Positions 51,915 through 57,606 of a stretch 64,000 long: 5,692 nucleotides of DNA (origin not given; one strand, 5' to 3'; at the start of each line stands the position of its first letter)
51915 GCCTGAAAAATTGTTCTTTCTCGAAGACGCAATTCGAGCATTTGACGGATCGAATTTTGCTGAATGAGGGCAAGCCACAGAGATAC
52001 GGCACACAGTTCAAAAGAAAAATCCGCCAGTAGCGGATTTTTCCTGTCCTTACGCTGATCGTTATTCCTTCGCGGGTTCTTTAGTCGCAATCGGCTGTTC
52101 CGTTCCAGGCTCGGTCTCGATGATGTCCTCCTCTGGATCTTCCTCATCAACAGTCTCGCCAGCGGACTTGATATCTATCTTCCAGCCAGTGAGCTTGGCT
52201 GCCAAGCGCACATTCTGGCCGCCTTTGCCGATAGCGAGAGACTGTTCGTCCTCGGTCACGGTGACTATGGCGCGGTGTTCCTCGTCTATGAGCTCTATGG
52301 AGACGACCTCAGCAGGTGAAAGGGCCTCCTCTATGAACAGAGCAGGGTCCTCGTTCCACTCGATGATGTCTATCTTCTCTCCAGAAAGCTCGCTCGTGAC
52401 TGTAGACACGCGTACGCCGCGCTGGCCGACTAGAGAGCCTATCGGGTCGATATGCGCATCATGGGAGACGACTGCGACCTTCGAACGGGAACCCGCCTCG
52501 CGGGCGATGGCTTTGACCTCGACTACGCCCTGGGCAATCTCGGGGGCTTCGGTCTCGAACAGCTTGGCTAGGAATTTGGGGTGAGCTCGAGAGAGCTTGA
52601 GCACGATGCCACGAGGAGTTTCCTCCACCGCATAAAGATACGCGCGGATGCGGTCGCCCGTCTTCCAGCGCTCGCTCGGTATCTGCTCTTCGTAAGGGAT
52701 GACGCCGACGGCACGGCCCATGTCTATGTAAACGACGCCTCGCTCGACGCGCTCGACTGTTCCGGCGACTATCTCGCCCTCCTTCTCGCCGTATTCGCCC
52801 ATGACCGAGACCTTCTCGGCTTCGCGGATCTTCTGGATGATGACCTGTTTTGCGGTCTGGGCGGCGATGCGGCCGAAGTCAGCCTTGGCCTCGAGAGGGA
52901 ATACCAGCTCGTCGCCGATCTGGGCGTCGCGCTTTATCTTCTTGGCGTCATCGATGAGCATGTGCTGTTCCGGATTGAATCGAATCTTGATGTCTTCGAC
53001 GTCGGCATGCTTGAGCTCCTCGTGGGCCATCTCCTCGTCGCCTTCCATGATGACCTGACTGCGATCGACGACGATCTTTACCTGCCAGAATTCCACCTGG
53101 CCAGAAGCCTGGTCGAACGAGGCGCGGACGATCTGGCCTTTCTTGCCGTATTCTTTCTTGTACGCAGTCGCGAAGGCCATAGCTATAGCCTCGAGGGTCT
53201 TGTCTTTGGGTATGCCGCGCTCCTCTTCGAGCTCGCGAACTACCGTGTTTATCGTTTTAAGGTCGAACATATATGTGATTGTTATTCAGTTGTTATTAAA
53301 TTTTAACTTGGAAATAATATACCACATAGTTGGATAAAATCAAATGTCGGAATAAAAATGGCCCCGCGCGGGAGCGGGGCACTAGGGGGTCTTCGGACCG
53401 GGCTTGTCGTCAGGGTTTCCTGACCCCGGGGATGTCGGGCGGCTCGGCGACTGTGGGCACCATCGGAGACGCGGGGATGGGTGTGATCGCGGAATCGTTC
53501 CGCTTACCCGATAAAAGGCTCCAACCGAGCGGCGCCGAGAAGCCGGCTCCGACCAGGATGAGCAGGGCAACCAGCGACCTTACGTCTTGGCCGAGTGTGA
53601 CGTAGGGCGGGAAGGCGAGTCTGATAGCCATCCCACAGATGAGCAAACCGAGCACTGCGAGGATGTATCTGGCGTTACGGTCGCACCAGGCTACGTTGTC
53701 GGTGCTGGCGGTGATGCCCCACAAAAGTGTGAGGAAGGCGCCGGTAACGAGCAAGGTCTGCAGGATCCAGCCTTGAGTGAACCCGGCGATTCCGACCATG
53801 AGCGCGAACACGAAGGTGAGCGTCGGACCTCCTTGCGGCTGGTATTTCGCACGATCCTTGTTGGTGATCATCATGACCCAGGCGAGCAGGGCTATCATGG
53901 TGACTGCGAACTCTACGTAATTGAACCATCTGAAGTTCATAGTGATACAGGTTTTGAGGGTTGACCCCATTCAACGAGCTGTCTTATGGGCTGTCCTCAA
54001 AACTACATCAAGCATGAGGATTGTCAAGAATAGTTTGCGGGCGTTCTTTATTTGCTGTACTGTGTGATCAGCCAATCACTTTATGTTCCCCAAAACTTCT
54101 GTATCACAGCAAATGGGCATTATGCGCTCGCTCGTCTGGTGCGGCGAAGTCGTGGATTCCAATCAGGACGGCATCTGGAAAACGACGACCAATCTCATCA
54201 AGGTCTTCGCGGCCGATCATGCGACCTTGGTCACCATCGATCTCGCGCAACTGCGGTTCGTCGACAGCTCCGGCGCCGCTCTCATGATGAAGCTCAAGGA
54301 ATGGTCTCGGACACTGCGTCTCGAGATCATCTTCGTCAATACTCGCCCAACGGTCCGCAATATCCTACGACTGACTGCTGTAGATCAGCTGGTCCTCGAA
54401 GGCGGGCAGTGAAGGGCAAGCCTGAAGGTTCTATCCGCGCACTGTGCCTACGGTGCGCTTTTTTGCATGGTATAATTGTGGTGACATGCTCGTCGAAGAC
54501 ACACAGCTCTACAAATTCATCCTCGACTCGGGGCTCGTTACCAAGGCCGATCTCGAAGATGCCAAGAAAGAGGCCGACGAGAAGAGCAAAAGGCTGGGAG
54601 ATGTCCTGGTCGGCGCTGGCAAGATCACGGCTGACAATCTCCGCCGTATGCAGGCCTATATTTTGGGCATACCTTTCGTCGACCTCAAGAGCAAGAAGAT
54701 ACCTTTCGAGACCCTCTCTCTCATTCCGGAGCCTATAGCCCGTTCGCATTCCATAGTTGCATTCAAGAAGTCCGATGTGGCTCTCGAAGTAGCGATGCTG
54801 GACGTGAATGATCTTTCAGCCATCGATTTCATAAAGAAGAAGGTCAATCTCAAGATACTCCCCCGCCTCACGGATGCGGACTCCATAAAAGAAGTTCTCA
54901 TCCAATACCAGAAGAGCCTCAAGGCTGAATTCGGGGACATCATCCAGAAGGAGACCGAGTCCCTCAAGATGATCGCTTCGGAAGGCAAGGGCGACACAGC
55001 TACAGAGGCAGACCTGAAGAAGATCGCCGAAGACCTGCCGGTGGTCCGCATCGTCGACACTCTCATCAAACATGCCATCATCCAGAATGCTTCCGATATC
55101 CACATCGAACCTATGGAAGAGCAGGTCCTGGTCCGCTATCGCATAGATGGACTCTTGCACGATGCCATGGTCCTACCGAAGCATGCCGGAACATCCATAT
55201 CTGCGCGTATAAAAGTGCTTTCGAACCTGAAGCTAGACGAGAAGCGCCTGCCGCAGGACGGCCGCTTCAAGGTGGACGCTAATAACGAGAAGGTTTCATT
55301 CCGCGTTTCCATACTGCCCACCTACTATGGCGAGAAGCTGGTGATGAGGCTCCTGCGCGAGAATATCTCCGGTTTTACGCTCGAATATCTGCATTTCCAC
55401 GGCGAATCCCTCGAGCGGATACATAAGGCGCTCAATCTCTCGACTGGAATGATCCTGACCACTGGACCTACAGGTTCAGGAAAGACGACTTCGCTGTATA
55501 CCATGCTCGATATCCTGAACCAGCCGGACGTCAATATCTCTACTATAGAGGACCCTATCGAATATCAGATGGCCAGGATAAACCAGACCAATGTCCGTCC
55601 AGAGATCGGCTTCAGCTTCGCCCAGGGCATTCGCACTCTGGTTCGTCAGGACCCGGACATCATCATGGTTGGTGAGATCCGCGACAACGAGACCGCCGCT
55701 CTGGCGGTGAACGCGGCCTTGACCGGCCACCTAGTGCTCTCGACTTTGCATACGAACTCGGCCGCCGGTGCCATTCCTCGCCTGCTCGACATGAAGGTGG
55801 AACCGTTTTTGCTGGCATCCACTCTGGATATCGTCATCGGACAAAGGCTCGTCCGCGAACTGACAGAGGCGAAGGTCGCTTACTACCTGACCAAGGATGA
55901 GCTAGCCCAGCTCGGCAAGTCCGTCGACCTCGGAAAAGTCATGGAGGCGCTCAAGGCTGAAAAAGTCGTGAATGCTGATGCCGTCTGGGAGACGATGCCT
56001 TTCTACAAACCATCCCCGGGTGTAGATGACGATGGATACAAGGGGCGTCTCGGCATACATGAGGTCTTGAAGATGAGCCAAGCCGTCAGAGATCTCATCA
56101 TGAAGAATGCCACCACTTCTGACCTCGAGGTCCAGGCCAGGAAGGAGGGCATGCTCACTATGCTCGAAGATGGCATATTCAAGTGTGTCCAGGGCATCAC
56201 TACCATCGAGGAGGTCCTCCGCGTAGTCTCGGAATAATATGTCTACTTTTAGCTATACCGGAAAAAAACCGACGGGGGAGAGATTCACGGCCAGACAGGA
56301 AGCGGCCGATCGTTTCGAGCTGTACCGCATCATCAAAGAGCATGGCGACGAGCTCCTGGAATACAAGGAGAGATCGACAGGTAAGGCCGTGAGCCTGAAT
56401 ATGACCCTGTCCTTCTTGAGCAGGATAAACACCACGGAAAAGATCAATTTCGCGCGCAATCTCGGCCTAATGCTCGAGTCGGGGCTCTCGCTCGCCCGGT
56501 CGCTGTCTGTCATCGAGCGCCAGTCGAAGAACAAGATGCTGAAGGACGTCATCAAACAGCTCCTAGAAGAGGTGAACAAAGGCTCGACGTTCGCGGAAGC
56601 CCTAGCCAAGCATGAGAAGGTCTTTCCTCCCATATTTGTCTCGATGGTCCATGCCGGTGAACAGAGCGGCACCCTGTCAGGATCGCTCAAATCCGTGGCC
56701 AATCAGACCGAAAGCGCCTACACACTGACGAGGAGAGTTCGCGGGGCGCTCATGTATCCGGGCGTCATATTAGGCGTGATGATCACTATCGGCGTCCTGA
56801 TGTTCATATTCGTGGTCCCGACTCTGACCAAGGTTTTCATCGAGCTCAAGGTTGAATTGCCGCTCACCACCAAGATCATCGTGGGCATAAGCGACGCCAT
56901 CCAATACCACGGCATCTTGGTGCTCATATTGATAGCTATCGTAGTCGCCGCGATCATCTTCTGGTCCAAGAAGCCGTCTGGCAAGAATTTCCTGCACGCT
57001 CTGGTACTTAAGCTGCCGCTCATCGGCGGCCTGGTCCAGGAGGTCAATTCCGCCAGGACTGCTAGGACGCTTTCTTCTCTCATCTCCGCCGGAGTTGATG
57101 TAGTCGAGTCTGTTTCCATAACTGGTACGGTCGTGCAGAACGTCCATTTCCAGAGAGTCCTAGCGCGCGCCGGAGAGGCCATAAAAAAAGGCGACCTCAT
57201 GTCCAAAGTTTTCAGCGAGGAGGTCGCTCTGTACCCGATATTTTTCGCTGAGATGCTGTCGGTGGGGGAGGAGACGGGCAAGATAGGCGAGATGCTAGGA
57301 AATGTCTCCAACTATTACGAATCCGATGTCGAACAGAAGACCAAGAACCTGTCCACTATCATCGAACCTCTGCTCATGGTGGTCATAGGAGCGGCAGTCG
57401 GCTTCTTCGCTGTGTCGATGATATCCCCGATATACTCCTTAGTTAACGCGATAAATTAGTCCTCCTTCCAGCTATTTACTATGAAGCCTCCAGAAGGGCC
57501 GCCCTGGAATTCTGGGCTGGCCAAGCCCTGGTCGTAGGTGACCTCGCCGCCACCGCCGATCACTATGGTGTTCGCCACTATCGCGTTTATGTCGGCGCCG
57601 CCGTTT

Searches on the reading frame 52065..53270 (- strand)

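Call 44: search_protein_families(library=pfam, proteins=[window:52065-53270:-], max_evalue=0.00001)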
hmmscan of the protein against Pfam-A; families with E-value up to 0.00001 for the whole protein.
window:52065-53270:- (402 aa): 4 families
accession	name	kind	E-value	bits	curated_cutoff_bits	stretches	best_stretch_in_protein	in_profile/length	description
PF08529.16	NusA_N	-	1.6e-30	106.2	23.8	1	9-153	4-118/119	NusA N-terminal domain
PF13184.12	KH_5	-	8.4e-27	93.5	27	1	259-326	1-68/69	NusA-like KH domain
PF00575.29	S1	-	1.3e-07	32.3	22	1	163-225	3-72/74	S1 RNA binding domain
PF23095.1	KH_NusA_C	-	9.7e-06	26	34.2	0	334-367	1-34/59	Transcription termination/antitermination protein NusA, KH domain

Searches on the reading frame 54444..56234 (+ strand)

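Call 17: search_protein_families(library=pfam, proteins=[window:54444-56234:+], max_evalue=0.00001)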
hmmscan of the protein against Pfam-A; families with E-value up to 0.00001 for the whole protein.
window:54444-56234:+ (597 aa): 2 families
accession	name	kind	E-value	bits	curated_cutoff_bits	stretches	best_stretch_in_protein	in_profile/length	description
PF00437.27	T2SSE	-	3.1e-118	395.1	24.9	1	196-593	4-370/370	Type II/IV secretion system protein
PF05157.20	MshEN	-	1.2e-12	48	23.1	1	74-160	1-88/90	MshEN domain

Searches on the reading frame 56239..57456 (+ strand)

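Call 44: search_protein_families(library=pfam, proteins=[window:56239-57456:+], max_evalue=0.00001)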
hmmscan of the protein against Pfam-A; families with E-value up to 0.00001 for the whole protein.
window:56239-57456:+ (406 aa): 1 family
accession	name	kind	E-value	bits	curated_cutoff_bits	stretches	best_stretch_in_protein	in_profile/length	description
PF00482.28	T2SSF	-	4.2e-51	172.6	25.2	2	71-194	1-125/125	Type II secretion system (T2SS), protein F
